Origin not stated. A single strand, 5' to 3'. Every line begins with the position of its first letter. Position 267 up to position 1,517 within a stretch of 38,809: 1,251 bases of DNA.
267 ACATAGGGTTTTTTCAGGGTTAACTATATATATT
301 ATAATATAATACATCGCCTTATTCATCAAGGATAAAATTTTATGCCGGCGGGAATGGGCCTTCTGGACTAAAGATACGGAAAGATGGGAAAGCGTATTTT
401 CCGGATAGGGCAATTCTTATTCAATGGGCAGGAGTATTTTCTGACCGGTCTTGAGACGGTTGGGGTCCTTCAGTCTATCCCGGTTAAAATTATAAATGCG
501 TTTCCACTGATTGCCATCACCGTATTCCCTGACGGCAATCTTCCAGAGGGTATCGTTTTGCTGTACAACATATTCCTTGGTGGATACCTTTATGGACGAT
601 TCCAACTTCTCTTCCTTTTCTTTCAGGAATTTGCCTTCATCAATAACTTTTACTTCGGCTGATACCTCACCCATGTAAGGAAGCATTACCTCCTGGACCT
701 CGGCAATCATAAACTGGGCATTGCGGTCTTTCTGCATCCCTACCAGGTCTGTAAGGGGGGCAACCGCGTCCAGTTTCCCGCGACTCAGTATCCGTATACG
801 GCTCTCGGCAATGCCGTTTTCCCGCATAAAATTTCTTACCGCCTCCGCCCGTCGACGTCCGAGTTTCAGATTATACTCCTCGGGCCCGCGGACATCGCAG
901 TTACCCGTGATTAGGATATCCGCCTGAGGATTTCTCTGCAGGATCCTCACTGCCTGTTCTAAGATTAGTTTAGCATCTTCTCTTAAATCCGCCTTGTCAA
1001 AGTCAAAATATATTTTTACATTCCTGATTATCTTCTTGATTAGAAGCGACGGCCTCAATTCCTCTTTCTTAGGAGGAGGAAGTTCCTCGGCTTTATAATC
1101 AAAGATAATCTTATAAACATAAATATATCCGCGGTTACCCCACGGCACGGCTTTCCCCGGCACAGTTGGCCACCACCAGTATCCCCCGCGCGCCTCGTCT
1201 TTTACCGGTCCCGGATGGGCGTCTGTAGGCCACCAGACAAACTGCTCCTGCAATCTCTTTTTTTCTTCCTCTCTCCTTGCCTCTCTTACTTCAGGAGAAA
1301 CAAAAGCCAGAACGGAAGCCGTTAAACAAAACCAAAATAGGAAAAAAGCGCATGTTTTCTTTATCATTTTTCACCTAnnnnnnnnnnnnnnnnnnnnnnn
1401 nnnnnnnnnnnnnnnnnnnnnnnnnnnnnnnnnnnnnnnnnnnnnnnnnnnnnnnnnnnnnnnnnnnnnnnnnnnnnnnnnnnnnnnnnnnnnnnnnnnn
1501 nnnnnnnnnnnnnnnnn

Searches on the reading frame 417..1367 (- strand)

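Call 44: search_protein_families(library=pfam, proteins=[window:417-1367:-], max_evalue=0.05)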
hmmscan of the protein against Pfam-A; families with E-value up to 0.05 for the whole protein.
window:417-1367:- (316 aa): 3 families
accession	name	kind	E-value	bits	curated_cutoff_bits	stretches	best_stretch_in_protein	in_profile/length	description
PF00691.25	OmpA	-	2.8e-16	60.1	27.2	1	120-203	1-86/98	OmpA family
PF01476.26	LysM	-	5.4e-09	36.3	20.9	1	266-314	1-43/43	LysM domain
PF23457.1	LysM2_NFP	-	0.01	16.3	36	1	265-315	7-55/56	NFP LysM2 domain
